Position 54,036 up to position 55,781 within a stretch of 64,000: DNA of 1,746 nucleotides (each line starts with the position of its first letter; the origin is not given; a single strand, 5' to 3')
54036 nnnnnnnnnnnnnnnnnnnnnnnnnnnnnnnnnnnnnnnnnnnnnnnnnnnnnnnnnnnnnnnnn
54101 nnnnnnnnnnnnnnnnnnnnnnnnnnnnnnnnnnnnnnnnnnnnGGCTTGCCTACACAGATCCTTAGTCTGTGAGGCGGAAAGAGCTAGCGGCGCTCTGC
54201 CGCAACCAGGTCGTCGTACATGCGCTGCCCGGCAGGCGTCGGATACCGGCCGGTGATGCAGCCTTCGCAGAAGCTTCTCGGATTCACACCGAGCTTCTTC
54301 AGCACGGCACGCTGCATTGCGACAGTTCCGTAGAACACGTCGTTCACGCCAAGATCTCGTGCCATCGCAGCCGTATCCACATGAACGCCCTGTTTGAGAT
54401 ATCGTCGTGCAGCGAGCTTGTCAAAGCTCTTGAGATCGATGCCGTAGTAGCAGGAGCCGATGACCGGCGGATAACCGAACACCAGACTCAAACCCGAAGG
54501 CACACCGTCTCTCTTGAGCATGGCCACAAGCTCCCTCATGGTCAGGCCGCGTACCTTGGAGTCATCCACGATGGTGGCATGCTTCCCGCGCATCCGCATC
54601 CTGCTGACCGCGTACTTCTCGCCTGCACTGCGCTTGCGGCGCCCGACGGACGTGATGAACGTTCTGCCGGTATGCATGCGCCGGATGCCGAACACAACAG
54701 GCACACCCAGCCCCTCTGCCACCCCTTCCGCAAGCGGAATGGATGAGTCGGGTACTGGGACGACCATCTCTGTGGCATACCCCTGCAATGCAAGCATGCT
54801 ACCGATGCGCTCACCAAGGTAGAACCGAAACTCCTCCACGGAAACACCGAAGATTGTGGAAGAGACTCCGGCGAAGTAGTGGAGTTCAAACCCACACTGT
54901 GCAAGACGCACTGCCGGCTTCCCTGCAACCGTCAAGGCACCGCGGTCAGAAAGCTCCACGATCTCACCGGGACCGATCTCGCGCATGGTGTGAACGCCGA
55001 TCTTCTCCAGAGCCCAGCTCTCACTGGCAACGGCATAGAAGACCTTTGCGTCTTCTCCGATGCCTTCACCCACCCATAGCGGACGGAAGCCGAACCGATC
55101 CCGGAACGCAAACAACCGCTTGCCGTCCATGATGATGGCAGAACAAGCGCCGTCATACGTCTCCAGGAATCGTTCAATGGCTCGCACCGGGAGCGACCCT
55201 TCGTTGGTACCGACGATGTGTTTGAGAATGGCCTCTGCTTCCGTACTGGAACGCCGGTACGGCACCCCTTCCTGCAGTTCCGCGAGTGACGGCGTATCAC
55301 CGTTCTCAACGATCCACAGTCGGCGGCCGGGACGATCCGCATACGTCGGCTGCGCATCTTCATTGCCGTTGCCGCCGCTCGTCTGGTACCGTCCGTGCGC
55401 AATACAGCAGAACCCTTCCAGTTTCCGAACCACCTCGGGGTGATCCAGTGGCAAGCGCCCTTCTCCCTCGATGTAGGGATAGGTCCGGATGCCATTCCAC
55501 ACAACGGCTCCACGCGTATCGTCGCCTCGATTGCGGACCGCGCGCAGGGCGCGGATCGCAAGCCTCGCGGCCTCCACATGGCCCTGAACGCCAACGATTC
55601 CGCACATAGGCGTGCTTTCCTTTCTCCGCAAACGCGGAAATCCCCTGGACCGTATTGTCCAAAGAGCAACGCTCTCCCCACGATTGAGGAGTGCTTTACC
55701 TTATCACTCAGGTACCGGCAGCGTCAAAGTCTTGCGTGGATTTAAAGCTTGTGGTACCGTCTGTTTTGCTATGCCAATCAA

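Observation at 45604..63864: All nucleotide-metabolism genes in the window (MTA/purine nucleoside phosphorylase, purF, prs) sit in high-GC patches; purF appears to be an orphan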

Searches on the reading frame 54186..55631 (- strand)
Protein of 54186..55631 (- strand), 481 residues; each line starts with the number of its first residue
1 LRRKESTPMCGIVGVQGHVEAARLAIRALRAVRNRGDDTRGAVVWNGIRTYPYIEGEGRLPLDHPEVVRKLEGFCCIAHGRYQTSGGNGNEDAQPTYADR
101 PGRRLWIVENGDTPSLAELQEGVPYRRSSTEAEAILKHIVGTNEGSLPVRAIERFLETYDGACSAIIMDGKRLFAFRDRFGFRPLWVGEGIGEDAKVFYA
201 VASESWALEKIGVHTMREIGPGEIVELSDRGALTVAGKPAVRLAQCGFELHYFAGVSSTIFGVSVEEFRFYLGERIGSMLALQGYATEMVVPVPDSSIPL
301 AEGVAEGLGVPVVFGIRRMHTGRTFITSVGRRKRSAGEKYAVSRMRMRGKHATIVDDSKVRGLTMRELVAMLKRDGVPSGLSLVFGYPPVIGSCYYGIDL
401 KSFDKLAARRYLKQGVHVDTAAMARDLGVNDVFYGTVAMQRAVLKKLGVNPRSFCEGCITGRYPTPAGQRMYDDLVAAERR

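Call 4: search_protein_families(library=pfam, proteins=[window:54186-55631:-])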
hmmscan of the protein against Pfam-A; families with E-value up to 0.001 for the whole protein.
window:54186-55631:- (481 aa): 3 families
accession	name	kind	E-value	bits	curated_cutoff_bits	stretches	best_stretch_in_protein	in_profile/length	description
PF13522.11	GATase_6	-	8e-08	32.8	27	1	72-194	9-122/130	Glutamine amidotransferase domain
PF13537.11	GATase_7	-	2.1e-07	31.4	25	1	90-208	10-121/123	Glutamine amidotransferase domain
PF00156.33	Pribosyltran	-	0.00012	21.9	26.3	1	288-376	31-114/158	Phosphoribosyl transferase domain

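Call 5: search_protein_families(library=ncbifam, proteins=[window:54186-55631:-])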
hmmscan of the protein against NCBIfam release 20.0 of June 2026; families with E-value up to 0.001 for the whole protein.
window:54186-55631:- (481 aa): 6 families
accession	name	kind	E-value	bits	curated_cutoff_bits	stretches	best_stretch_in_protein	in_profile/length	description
TIGR01134.1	purF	equivalog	1.1e-61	209.6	350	1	10-464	1-432/432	amidophosphoribosyltransferase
NF001484.0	PRK00331.1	subfamily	4.9e-13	48.3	381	1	9-231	1-220/601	isomerizing glutamine--fructose-6-phosphate transaminase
TIGR01135.1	glmS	equivalog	2.7e-08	32.8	418.05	1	10-212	1-201/607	glutamine--fructose-6-phosphate transaminase (isomerizing)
TIGR01536.1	asn_synth_AEB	equivalog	7.7e-08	31.8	267.1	1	10-215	1-172/517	asparagine synthase (glutamine-hydrolyzing)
NF006949.0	PRK09431.1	equivalog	0.00027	19.6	499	0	154-226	113-182/554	asparagine synthase B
NF002620.0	PRK02277.1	subfamily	0.00047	19.9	115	1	274-378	74-171/201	orotate phosphoribosyltransferase-like protein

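Call 11: find_homologous_proteins(query=window:54189-55607:-)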
Query seq(473 aa) (473 aa): 371 proteins with E <= 0.001 among 8000 candidates; the best 120 are listed.
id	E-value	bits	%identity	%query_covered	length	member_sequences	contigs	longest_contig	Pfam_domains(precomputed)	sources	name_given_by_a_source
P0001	0.0e+0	1074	100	100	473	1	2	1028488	PF13522.12,PF13537.12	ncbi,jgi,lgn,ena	ncbi:MAG: hypothetical protein WCV86_01160 [Patescibacteria group bacterium]|jgi:amidophosphoribosyl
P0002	2.1e-111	391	44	100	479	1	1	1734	PF00156.34,PF13522.12,PF13537.12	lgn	-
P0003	1.5e-102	362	44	98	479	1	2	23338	-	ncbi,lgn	ncbi:MAG: hypothetical protein V1853_04740 [bacterium]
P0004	1.0e-60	224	34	96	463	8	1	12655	PF00156.34,PF13522.12,PF13537.12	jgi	jgi:amidophosphoribosyltransferase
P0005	4.1e-58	215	35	99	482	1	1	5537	PF00156.34,PF13522.12,PF13537.12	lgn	-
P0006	2.1e-56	210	33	99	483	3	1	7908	PF13522.12,PF13537.12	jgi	jgi:amidophosphoribosyltransferase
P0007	3.9e-56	209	35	99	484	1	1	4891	PF00156.34,PF13522.12,PF13537.12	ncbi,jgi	-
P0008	5.1e-56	209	34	98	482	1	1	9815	PF00156.34,PF13522.12,PF13537.12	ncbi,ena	-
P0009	6.2e-56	208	33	96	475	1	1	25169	PF00156.34,PF13522.12,PF13537.12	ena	-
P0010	1.0e-55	208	34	98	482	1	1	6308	PF00156.34,PF13522.12,PF13537.12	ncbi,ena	-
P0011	2.1e-55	207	33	98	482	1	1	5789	PF00156.34,PF13522.12,PF13537.12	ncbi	-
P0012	2.6e-55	206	33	96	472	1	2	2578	PF00156.34,PF13522.12,PF13537.12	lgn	-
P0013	3.2e-55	206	32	96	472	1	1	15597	PF00156.34,PF13522.12,PF13537.12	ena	-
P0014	8.2e-55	205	35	97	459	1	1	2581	PF13522.12,PF13537.12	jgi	jgi:amidophosphoribosyltransferase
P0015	1.7e-54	204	33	96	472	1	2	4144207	PF00156.34,PF13522.12,PF13537.12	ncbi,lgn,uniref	ncbi:amidophosphoribosyltransferase [Solibacillus sp. FSL H8-0523]|uniref:amidophosphoribosyltransfe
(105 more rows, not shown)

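Call 12: find_encoding_contigs(protein=P0001, flank=10000, max_places=4)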
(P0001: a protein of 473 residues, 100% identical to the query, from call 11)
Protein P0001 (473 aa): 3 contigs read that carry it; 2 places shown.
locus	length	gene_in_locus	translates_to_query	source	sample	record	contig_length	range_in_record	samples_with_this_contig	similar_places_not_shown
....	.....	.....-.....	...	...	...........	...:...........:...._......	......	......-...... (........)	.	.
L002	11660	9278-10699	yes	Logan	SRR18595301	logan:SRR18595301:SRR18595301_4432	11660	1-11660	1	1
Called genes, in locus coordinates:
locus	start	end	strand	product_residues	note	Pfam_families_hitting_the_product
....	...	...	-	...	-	-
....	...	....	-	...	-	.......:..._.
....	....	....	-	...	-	-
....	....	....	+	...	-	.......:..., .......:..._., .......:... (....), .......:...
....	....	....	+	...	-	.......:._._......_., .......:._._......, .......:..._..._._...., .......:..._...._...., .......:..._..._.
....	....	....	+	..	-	-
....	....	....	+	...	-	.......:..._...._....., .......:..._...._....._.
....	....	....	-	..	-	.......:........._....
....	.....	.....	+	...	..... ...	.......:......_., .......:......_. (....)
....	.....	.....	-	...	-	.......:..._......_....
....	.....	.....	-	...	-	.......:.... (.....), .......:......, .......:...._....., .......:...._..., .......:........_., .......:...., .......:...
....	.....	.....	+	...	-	-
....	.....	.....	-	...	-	-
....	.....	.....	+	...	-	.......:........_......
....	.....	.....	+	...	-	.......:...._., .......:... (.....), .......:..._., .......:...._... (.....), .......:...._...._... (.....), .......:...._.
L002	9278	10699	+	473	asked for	PF13522:GATase_6, PF13537:GATase_7 (weak)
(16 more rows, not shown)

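Call 13: find_encoding_contigs(protein=P0003, flank=10000, max_places=4)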
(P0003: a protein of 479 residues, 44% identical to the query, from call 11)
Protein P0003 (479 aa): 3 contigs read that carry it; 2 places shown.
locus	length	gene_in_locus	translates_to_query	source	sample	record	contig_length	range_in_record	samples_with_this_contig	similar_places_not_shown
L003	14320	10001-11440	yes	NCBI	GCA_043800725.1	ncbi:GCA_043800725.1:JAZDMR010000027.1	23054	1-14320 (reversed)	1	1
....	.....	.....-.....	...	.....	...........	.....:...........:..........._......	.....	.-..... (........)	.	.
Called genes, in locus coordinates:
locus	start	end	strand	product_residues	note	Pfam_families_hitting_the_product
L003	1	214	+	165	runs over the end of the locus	PF01797:Y1_Tnp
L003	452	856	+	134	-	-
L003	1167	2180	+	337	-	-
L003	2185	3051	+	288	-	PF02517:Rce1-like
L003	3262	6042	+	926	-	PF02739:5_3_exonuc_N, PF01367:5_3_exonuc, PF01612:DNA_pol_A_exo1, PF22619:DNA_polI_exo1, PF00476:DNA_pol_A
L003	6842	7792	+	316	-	PF06144:DNA_pol3_delta (faint), PF21694:DNA_pol3_delta_C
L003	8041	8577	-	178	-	-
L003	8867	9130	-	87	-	PF01649:Ribosomal_S20p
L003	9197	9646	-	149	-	PF01467:CTP_transf_like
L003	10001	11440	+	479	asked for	-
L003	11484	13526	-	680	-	PF00270:DEAD (faint), PF04851:ResIII, PF17757:UvrB_inter, PF27431:UvrB_3rd, PF00271:Helicase_C, PF12344:UvrB, PF02151:UVR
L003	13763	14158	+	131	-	-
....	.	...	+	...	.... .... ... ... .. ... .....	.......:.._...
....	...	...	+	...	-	-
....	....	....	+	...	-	-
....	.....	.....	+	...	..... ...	-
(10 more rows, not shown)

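Call 17: search_protein_families(library=ncbifam, proteins=[L003:9197-9646:-, L003:10001-11440:+], max_evalue=0.01)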
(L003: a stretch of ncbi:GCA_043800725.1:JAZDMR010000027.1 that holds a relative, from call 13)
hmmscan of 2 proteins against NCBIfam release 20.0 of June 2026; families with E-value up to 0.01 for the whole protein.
L003:9197-9646:- (149 aa): 13 families
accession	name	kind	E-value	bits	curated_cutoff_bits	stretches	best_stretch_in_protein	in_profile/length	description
TIGR00125.1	cyt_tran_rel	domain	1.1e-17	63.9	27.7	1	8-71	1-62/65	adenylyltransferase/cytidyltransferase family protein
TIGR02199.1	rfaE_dom_II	equivalog_domain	3.8e-17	62.5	181.5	1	5-101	10-107/144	D-glycero-beta-D-manno-heptose 1-phosphate adenylyltransferase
NF008454.0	PRK11316.1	equivalog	9.1e-13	47.6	521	1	6-101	340-436/475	bifunctional D-glycero-beta-D-manno-heptose-7-phosphate kinase/D-glycero-beta-D-manno-heptose 1-phosphate adenylyltransferase HldE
NF001985.0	PRK00777.1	subfamily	1.6e-09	38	104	1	9-68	7-65/157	pantetheine-phosphate adenylyltransferase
TIGR01518.1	g3p_cytidyltrns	equivalog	5.1e-07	29.8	165.4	1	9-100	1-92/125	glycerol-3-phosphate cytidylyltransferase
NF002250.0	PRK01170.1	subfamily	2e-05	24.3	489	1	8-59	2-52/322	bifunctional pantetheine-phosphate adenylyltransferase/NTP phosphatase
NF041124.1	CoaD_Thcocales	equivalog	3.2e-05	23.9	290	1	7-68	5-66/156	phosphopantetheine adenylyltransferase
NF005518.0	PRK07143.1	equivalog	0.00023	20.7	232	1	5-65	14-76/281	hypothetical protein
NF004162.0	PRK05627.1-5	equivalog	0.00024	20.6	241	1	5-62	12-72/304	bifunctional riboflavin kinase/FAD synthetase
NF004158.0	PRK05627.1-1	equivalog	0.0003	20.2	396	1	6-39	16-49/304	bifunctional riboflavin kinase/FAD synthetase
TIGR01526.1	nadR_NMN_Atrans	equivalog_domain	0.00031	20.1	341.15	1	6-56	1-51/325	nicotinamide-nucleotide adenylyltransferase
NF004163.0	PRK05627.1-6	equivalog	0.0051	16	315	1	4-63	14-73/313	bifunctional riboflavin kinase/FAD synthetase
NF045965.1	RibF_rel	equivalog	0.0076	15.7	200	0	6-67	12-80/279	FAD synthase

L003:10001-11440:+ (479 aa): 9 families
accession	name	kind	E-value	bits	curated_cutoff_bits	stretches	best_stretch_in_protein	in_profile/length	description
TIGR01134.1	purF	equivalog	5.6e-62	210.5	350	1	2-465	1-432/432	amidophosphoribosyltransferase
NF001484.0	PRK00331.1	subfamily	8.4e-13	47.6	381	1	1-192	1-188/601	isomerizing glutamine--fructose-6-phosphate transaminase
TIGR01135.1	glmS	equivalog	2.9e-10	39.3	418.05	1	2-192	1-187/607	glutamine--fructose-6-phosphate transaminase (isomerizing)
NF008616.0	PRK11595.1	equivalog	1.3e-05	24.7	304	1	305-378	141-215/227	DNA utilization protein GntX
TIGR01536.1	asn_synth_AEB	equivalog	0.00036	19.7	267.1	1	2-189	1-153/517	asparagine synthase (glutamine-hydrolyzing)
NF002620.0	PRK02277.1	subfamily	0.00079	19.1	115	1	273-380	72-171/201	orotate phosphoribosyltransferase-like protein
TIGR00201.1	comF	subfamily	0.0013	18.8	233.55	1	313-377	115-179/190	ComF family protein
NF045507.1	transregGfcR_Halo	equivalog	0.0022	17.5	300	1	273-379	82-182/215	transcriptional regulator GfcR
NF006949.0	PRK09431.1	equivalog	0.0039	15.8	499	0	1-45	1-49/554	asparagine synthase B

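Call 20: find_encoding_contigs(protein=P0002, flank=10000, max_places=3)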
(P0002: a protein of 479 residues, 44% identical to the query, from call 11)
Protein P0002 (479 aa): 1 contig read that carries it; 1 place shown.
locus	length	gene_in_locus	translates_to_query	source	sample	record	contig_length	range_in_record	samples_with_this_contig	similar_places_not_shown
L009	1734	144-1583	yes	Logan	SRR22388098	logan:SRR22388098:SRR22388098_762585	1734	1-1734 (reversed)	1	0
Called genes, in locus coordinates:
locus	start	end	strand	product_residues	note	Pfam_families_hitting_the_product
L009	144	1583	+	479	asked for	PF13522:GATase_6, PF13537:GATase_7 (faint), PF00156:Pribosyltran (weak)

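Call 23: find_related_loci(query=A2, collection=genome_contigs, flank=10000)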
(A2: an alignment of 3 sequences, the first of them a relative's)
Query A2 (473 aa) in genome_contigs; peptide patterns used: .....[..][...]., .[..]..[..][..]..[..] (x = any residue, [..] = any of these).
260 stretches matched a pattern; 58 encode a relative of the query (tblastn E <= 1e-3); 58 distinct loci.
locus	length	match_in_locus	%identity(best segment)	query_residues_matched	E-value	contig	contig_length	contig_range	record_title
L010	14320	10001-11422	44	1-465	9e-107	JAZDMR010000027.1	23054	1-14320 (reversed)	MAG: bacterium isolate MEGAHIT-group-0.67 k141_19688200, whole genome shotgun sequence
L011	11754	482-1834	33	2-463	3e-57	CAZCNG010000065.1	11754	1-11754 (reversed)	MAG TPA_asm: uncultured Methanomassiliicoccaceae archaeon isolate SRP142039_co1_156 genome assembly, contig: NODE_4706_l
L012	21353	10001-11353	32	2-463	1e-56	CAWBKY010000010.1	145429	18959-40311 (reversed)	MAG: Methanomassiliicoccaceae archaeon isolate MFD02979.bin.2.97 genome assembly, contig: contig_96109, whole genome sho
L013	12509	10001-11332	32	2-457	1e-55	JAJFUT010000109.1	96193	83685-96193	MAG: Methanobacteriota archaeon isolate bin.505 k141_1717283, whole genome shotgun sequence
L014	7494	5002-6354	32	2-463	5e-56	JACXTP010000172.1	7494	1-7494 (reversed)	MAG: Methanomassiliicoccaceae archaeon isolate bin_107_IMCAS k117_11077587, whole genome shotgun sequence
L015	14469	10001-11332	32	1-457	2e-55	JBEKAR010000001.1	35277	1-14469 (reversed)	MAG: Methanomassiliicoccales archaeon isolate SPRUCE 117 SPRUCE_117_1, whole genome shotgun sequence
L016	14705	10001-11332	32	1-457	8e-55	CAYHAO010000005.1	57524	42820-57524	MAG TPA_asm: uncultured Methanomassiliicoccaceae archaeon isolate ERP119294_co1_233 genome assembly, contig: NODE_529_le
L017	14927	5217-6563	30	2-463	1e-54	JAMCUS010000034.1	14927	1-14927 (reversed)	MAG: Thermoplasmatota archaeon isolate FK_Sedi_A_Bin.118 NODE_9753_length_14927_cov_9.235, whole genome shotgun sequence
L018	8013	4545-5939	31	1-462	4e-54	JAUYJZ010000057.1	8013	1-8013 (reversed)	MAG: bacterium isolate C24_metabat.bin.172 C24_k141_942557, whole genome shotgun sequence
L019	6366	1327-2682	31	2-463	8e-54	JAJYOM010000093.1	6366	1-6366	MAG: Thermoplasmata archaeon isolate DBS2-5.bin48 NODE_18139_length_6366_cov_1.885879, whole genome shotgun sequence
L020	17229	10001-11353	33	2-463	2e-53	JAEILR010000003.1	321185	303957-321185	MAG: Methanomassiliicoccus sp. isolate MXMAG1 Contig3, whole genome shotgun sequence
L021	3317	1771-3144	31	2-470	2e-53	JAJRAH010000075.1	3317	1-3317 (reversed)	MAG: Methanomassiliicoccales archaeon isolate OWC_0007 OWC_0007_k121_6323147, whole genome shotgun sequence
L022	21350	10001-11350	32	2-463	1e-53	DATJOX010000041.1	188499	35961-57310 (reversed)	MAG TPA_asm: Methanomassiliicoccales archaeon isolate SMAG_U14898 k141_203840, whole genome shotgun sequence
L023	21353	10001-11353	32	2-463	2e-53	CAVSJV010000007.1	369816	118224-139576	MAG: Methanomassiliicoccaceae archaeon isolate MFD02416.bin.2.149 genome assembly, contig: contig_7578, whole genome sho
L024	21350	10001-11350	31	1-463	4e-53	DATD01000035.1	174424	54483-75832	MAG TPA_asm: Methanomassiliicoccus sp. UBA345 UBA345_contig_329, whole genome shotgun sequence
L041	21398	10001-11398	31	1-466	5e-49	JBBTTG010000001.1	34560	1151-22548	MAG: Patescibacteria group bacterium isolate H32-bin131_1 H32_bin131_1_000000000001, whole genome shotgun sequence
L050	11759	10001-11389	32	1-457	1e-48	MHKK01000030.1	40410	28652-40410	MAG: Candidatus Komeilibacteria bacterium RIFCSPHIGHO2_01_FULL_52_14 rifcsphigho2_01_scaffold_3556, whole genome shotgun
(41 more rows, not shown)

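Call 27: search_protein_families(library=pfam, proteins=[L050:8079-9854:-, L050:7276-7992:+, L050:4101-6074:-, L050:2213-4030:-, L041:8419-9108:-, L041:7766-8413:-, L041:11875-13047:+, L041:13179-15068:+, L041:15185-16132:+, L041:16139-17809:+])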
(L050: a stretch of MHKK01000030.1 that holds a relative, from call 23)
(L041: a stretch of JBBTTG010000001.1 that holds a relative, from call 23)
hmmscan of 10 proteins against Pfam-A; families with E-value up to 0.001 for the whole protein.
L050:8079-9854:- (591 aa): 0 families

L050:7276-7992:+ (238 aa): 0 families

L050:4101-6074:- (657 aa): 0 families

L050:2213-4030:- (605 aa): 0 families

L041:8419-9108:- (229 aa): 0 families

L041:7766-8413:- (215 aa): 1 family
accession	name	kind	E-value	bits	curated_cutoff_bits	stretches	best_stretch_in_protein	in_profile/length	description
PF13483.12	Lactamase_B_3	-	1.1e-21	77.9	24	1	3-163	2-160/160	Beta-lactamase superfamily domain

L041:11875-13047:+ (390 aa): 3 families
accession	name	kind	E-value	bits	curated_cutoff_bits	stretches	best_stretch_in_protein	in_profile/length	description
PF00575.29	S1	-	3e-45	152.9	22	4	208-278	1-74/74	S1 RNA binding domain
PF23459.1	S1_RRP5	-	8.5e-17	61.9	27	1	293-362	2-71/72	RRP5 S1 domain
PF21710.3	Spt6_S1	-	8.8e-07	29.6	27.5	0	234-275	40-82/91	Spt6, S1/OB domain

L041:13179-15068:+ (629 aa): 7 families
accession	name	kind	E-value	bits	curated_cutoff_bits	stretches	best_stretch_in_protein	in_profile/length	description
PF01434.24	Peptidase_M41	-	4.2e-66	222.9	29.9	1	413-600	2-190/191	Peptidase family M41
PF00004.35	AAA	-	2.3e-44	151.5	21.2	1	199-330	1-129/131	ATPase family associated with various cellular activities (AAA)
PF17862.7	AAA_lid_3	-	6.2e-14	51.7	27.2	1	355-396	2-43/45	AAA+ lid domain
PF06480.20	FtsH_ext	-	1.6e-05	25.5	25.5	1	9-89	2-97/103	FtsH Extracellular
PF06068.19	TIP49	-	2.5e-05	24.1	23.8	1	167-233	28-89/347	TIP49 P-loop domain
PF23902.1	AAA_lid_PRS2_C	-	4e-05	24.1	34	0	336-403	2-70/73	PRS2 AAA+ lid C-terminal domain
PF07728.20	AAA_5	-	0.00021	21.7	22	1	198-318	1-135/139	AAA domain (dynein-related subfamily)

L041:15185-16132:+ (315 aa): 0 families

L041:16139-17809:+ (556 aa): 6 families
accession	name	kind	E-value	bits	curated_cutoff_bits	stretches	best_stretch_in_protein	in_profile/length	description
PF00437.27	T2SSE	-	1.5e-119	399.5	24.9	1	167-552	11-369/370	Type II/IV secretion system protein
PF05157.20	MshEN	-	1.9e-05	25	23.1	1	38-116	1-77/90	MshEN domain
PF20720.3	nSTAND3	-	0.00013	22.1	27.2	1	286-338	6-57/155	Novel STAND NTPase 3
PF25199.1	nSTAND_NTPase5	-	0.00017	21.9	34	1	287-340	29-84/145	Novel STAND NTPase 5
PF13173.12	AAA_14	-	0.00028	21.3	27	1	299-406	3-101/129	AAA domain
PF13401.12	AAA_22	-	0.00067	20.4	27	0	297-333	4-40/130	AAA domain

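Call 33: find_related_loci(query=A2, collection=metagenome_contigs, flank=10000)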
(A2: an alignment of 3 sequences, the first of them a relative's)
Query A2 (473 aa) in metagenome_contigs; peptide patterns used: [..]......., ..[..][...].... (x = any residue, [..] = any of these).
242 stretches matched a pattern; 1 encode a relative of the query (tblastn E <= 1e-3); 1 distinct loci.
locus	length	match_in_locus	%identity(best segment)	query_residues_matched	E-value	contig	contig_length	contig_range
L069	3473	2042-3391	31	2-457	4e-52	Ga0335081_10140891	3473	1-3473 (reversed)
